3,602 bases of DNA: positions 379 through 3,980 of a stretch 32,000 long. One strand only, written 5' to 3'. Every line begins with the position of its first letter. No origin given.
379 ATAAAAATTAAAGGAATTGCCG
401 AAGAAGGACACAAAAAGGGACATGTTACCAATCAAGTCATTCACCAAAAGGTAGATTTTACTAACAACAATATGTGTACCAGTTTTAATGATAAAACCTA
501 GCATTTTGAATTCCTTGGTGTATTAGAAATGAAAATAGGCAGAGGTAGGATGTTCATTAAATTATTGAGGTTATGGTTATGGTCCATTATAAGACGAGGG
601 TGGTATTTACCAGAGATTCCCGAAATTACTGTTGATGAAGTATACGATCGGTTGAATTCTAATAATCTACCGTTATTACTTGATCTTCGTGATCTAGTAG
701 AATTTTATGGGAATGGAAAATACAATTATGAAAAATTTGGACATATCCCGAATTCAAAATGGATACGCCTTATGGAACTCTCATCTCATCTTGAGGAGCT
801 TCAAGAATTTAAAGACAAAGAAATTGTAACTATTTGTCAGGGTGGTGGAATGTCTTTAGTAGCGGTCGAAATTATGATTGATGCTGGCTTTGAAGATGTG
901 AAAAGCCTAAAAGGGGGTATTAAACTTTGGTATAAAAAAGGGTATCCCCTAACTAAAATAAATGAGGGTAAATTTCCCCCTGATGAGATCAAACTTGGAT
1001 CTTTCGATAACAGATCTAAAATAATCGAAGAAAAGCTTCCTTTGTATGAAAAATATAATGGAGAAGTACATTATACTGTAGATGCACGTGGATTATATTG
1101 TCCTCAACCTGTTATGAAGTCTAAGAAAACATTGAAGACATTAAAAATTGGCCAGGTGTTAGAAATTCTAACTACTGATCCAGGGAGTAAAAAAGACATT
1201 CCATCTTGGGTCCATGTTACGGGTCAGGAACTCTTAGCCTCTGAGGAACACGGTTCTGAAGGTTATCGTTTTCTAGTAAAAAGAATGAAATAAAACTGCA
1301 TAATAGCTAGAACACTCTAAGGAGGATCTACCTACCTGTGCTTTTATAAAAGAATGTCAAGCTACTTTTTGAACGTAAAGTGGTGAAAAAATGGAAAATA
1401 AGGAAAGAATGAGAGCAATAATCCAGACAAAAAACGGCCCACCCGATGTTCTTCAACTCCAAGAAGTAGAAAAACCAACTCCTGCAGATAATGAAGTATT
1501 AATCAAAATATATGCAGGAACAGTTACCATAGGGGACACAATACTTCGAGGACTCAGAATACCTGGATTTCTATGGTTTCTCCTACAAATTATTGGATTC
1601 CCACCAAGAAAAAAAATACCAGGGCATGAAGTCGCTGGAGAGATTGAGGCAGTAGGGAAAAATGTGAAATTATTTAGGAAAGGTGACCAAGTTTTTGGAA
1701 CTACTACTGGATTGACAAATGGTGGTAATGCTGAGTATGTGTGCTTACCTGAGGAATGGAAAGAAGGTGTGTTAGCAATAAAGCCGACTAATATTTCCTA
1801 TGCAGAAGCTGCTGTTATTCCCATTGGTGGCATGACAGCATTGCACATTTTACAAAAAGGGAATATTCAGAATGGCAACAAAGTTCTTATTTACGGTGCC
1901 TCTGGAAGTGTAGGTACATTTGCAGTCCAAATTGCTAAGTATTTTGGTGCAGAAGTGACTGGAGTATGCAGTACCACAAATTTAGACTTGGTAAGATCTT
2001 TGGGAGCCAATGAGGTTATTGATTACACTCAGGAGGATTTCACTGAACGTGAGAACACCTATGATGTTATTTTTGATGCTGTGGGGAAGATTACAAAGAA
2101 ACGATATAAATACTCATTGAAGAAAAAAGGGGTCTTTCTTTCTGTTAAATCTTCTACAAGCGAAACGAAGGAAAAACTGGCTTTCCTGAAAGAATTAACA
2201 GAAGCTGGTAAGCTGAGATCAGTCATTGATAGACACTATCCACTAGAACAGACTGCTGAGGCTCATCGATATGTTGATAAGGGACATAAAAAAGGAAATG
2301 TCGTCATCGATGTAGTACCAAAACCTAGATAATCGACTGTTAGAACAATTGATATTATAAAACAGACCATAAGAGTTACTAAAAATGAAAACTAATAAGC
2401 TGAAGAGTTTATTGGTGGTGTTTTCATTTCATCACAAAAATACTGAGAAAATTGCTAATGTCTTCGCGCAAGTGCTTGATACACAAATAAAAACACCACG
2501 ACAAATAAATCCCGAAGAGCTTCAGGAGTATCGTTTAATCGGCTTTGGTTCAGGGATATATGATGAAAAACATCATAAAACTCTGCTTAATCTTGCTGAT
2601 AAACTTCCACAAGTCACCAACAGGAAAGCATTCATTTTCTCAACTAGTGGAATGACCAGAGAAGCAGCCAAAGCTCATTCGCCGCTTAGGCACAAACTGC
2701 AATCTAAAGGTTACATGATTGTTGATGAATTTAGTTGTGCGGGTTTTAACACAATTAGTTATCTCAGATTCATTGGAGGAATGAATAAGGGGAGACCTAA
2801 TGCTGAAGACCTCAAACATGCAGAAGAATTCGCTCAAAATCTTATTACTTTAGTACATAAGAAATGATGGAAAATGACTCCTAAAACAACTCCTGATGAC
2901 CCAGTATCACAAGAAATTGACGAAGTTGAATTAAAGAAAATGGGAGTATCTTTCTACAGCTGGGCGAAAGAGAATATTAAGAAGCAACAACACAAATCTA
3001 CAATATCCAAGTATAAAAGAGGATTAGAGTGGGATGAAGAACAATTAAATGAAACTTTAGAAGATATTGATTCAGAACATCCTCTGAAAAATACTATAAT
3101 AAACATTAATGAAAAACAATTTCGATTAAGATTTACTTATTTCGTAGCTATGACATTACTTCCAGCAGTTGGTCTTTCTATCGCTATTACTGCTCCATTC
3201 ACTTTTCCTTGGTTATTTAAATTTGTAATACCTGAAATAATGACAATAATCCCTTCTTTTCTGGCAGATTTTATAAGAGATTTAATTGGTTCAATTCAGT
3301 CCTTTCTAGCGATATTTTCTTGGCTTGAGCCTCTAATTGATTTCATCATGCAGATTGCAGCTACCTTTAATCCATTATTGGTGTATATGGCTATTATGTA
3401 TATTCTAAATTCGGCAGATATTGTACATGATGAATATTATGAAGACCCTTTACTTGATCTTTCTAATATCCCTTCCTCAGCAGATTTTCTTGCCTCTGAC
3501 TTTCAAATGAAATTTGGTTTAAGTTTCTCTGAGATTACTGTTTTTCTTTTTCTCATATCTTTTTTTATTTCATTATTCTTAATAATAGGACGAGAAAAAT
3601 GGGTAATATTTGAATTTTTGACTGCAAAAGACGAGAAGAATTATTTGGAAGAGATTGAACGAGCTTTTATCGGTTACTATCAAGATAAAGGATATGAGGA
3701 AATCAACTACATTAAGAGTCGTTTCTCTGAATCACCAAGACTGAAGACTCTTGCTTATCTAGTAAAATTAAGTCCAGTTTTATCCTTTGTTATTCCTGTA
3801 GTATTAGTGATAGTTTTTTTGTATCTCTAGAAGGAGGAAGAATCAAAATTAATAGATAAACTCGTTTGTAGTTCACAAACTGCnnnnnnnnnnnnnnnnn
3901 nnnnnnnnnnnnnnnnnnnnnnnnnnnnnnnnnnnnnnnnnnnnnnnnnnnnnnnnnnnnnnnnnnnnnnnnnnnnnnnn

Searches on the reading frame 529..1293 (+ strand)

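Call 6: search_protein_families(library=pfam, proteins=[window:529-1293:+], max_evalue=0.05)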
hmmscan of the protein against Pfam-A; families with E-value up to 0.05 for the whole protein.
window:529-1293:+ (254 aa): 2 families
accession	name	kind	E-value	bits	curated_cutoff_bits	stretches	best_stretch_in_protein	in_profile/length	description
PF01206.22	TusA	-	3.1e-23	81.8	28.6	1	183-252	2-70/70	Sulfurtransferase TusA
PF00581.25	Rhodanese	-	9e-16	58.6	22.2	1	34-136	1-101/102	Rhodanese-like domain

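Call 7: search_protein_families(library=ncbifam, proteins=[window:529-1293:+], max_evalue=0.001)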
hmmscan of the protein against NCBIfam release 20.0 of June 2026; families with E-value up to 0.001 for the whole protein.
window:529-1293:+ (254 aa): 10 families
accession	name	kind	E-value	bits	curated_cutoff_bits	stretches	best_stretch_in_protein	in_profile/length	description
NF001423.0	PRK00299.1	equivalog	6.8e-17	61.1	78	1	180-252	8-79/82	sulfurtransferase TusA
NF006444.0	PRK08762.1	equivalog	7e-12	44.7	449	1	29-143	13-116/387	molybdopterin-synthase adenylyltransferase MoeB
NF008242.0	PRK11018.1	equivalog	1.2e-11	44.1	79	1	179-252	6-78/78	sulfurtransferase-like selenium metabolism protein YedF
NF045521.1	rhoda_near_glyco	subfamily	1.7e-07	31.1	145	1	29-144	16-118/144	rhodanese homology domain-containing protein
NF001195.0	PRK00162.1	equivalog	8e-07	29.3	102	1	32-138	6-100/108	thiosulfate sulfurtransferase GlpE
NF041203.1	rhodanese_LYCAU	equivalog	9e-07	28.6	115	1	29-142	19-124/126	rhodanese-related (seleno)protein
TIGR03527.1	selenium_YedF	equivalog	1.3e-06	28.4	110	1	184-243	1-60/194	sulfurtransferase-like selenium metabolism protein YedF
NF005646.0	PRK07411.1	equivalog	7.1e-06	25.4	633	1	29-136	280-381/390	molybdopterin-synthase adenylyltransferase MoeB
NF005902.0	PRK07878.1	equivalog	1.9e-05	23.8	647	1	33-137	289-384/392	adenylyltransferase/sulfurtransferase MoeZ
NF001133.1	PRK00142.1-1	equivalog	2.3e-05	24.1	170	1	81-136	149-205/229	oxygen-dependent tRNA uridine(34) hydroxylase TrhO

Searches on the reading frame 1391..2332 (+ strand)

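Call 6: search_protein_families(library=pfam, proteins=[window:1391-2332:+], max_evalue=0.05)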
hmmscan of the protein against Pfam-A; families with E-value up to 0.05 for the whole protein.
window:1391-2332:+ (313 aa): 4 families
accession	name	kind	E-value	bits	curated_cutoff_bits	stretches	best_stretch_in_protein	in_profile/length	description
PF13602.12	ADH_zinc_N_2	-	6.4e-23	82.6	27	2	246-306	75-134/134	Zinc-binding dehydrogenase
PF00107.32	ADH_zinc_N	-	3.6e-14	53.3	31.8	1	174-259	2-95/129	Zinc-binding dehydrogenase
PF08240.17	ADH_N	-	7.9e-12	45.8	23.5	1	33-123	2-98/104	Alcohol dehydrogenase GroES-like domain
PF01262.27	AlaDh_PNT_C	-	0.00042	20.3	23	1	157-231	21-100/214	Alanine dehydrogenase/PNT, C-terminal domain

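Call 7: search_protein_families(library=ncbifam, proteins=[window:1391-2332:+], max_evalue=0.001)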
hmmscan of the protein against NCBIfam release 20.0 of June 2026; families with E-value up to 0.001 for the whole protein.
window:1391-2332:+ (313 aa): 26 families (the best 25 are shown)
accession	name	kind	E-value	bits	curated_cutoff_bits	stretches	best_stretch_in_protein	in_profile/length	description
TIGR02824.1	quinone_pig3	subfamily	1e-43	149.6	296.8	1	7-254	1-239/325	putative NAD(P)H quinone oxidoreductase, PIG3 family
NF010344.0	PRK13771.1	subfamily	2.2e-30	105.8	349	2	128-247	129-249/334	putative alcohol dehydrogenase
NF041172.1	AcrlCoa_red_Thmprot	equivalog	1.6e-28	99.7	500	2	131-252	132-255/334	acryloyl-CoA reductase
NF008024.0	PRK10754.1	subfamily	3.1e-25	88.9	348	1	12-263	7-250/327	NADPH:quinone reductase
TIGR01751.1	crot-CoA-red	equivalog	3.1e-24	85.4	378.55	1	127-236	152-263/398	crotonyl-CoA carboxylase/reductase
TIGR02817.1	adh_fam_1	subfamily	1.2e-23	84.1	284.05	1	20-215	16-204/336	zinc-binding alcohol dehydrogenase family protein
TIGR02823.1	oxido_YhdH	subfamily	8.7e-20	70.8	297.25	1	75-249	58-238/324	acrylyl-CoA reductase family protein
NF041097.1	keto_inos_dh_IolM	equivalog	3.3e-18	65.5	450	2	20-102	39-118/389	scyllo-inosose 3-dehydrogenase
NF003808.0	PRK05396.1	equivalog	5e-18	65.1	380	2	109-222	117-225/341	L-threonine 3-dehydrogenase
NF041183.1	Pks2_ls1_myc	equivalog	5.3e-16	56.7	2400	1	4-220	1404-1604/2086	sulfolipid-1 biosynthesis phthioceranic/hydroxyphthioceranic acid synthase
NF047908.1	AldhRedAhr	equivalog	3.3e-14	52.5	470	1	129-246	135-253/335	NADPH-dependent aldehyde reductase Ahr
NF051456.1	acrylyl_AcuI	equivalog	1.6e-13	50.1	440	1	8-248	2-237/325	acrylyl-CoA reductase (NADPH)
TIGR01202.1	bchC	equivalog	3e-13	49.6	291.25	1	18-234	10-211/308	chlorophyll synthesis pathway protein BchC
TIGR00692.1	tdh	equivalog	4.7e-13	48.9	458.35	2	20-105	10-87/340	L-threonine 3-dehydrogenase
TIGR03451.1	mycoS_dep_FDH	equivalog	1.6e-11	43.6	512.9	1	140-278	154-301/358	S-(hydroxymethyl)mycothiol dehydrogenase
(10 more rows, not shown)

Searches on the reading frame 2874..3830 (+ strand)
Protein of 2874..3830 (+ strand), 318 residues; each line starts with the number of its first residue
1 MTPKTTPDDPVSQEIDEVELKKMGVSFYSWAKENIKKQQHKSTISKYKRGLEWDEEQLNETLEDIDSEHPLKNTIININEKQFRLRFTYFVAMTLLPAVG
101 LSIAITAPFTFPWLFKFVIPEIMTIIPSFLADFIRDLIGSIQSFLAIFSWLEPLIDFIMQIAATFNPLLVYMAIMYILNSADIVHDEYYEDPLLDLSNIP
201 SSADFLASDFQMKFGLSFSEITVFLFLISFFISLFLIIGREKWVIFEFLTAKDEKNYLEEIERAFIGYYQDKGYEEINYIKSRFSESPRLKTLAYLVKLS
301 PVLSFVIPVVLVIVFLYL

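Call 6: search_protein_families(library=pfam, proteins=[window:2874-3830:+], max_evalue=0.05)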
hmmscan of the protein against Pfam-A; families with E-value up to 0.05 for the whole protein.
window:2874-3830:+ (318 aa): 1 family
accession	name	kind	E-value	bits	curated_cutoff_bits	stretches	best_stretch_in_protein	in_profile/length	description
PF03235.19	GmrSD_N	-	0.0046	17.5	33.2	1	39-76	8-48/199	GmrSD restriction endonuclease, N-terminal domain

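Call 7: search_protein_families(library=ncbifam, proteins=[window:2874-3830:+], max_evalue=0.001)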
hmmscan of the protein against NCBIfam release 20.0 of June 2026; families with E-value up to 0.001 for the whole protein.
window:2874-3830:+ (318 aa): 0 families
